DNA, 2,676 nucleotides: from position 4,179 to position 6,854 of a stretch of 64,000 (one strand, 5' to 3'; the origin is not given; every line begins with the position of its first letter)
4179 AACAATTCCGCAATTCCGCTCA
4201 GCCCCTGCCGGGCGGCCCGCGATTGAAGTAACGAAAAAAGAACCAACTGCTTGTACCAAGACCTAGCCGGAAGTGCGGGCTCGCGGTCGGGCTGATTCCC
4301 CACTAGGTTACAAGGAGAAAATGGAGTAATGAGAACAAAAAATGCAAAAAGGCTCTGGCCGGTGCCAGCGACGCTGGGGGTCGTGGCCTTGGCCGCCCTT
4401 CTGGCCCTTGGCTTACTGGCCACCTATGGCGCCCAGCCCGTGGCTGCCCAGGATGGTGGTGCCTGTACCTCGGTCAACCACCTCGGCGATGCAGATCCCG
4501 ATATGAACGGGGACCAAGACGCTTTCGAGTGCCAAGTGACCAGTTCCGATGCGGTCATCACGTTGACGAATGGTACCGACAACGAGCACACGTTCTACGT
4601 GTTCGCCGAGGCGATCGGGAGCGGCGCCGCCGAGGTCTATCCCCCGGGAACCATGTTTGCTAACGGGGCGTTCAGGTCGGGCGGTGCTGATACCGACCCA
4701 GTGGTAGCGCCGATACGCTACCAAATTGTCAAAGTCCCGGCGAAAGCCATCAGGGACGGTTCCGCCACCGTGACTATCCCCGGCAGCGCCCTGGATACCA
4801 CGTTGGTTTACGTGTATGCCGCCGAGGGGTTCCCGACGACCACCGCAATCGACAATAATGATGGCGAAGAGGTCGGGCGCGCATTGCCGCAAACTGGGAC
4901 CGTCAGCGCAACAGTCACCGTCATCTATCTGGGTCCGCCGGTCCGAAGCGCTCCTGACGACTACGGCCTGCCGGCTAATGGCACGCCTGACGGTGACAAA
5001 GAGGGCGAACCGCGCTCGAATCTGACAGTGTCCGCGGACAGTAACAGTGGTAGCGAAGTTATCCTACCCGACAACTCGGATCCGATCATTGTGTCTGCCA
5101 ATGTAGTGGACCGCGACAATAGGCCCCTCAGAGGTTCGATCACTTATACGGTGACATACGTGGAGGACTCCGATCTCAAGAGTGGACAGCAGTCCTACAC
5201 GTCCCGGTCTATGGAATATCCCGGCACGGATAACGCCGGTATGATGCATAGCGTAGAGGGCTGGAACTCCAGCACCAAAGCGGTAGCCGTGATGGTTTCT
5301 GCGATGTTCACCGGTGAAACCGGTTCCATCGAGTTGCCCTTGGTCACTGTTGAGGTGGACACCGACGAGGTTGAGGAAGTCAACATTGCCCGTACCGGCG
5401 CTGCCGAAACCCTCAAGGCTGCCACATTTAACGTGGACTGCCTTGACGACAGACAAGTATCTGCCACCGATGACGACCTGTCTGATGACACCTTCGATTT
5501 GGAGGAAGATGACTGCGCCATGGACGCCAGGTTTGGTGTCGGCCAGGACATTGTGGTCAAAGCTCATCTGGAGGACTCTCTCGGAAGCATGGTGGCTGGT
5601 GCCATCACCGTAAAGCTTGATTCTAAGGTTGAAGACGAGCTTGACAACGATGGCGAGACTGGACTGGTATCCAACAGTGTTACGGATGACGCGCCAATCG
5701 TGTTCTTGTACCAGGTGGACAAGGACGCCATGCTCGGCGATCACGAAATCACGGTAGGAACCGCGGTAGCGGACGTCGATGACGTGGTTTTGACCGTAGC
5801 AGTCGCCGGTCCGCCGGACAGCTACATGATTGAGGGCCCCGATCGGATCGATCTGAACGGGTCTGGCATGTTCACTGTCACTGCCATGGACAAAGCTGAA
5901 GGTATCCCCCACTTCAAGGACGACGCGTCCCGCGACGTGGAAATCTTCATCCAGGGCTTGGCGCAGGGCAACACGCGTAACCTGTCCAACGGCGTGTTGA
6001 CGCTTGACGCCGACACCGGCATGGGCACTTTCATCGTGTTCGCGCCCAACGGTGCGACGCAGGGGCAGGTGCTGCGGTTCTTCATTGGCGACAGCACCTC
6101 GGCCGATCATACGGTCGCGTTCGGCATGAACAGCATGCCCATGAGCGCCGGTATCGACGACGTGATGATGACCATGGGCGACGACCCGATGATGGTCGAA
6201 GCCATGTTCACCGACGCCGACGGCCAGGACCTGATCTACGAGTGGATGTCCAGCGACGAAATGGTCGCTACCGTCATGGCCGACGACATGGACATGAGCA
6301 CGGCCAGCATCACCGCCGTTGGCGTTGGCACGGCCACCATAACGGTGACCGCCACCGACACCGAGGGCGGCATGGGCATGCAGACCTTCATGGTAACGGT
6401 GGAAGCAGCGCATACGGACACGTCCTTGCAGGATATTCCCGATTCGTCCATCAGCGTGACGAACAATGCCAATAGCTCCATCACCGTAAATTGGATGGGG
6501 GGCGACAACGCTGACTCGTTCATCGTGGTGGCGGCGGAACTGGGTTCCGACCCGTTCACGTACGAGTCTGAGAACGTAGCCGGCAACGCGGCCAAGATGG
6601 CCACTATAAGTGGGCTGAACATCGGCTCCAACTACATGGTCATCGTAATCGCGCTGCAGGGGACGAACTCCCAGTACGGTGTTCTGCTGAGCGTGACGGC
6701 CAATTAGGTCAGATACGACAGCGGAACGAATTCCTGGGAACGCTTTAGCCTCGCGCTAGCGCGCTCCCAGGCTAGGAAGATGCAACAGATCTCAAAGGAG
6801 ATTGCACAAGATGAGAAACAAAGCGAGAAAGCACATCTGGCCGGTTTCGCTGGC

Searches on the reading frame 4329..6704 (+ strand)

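Call 12: search_protein_families(library=pfam, proteins=[window:4329-6704:+], max_evalue=0.001)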
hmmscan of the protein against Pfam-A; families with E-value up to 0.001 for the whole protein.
window:4329-6704:+ (792 aa): 3 families
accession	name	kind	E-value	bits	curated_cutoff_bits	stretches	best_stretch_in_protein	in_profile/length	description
PF02368.24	Big_2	-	0.00014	22.2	22.8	1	633-679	32-72/79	Bacterial Ig-like domain (group 2)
PF00041.27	fn3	-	0.00023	21.8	25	0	707-779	5-72/84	Fibronectin type III domain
PF22352.2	K319L-like_PKD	-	0.00085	19.7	27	0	610-691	3-84/84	K319L-like, PKD domain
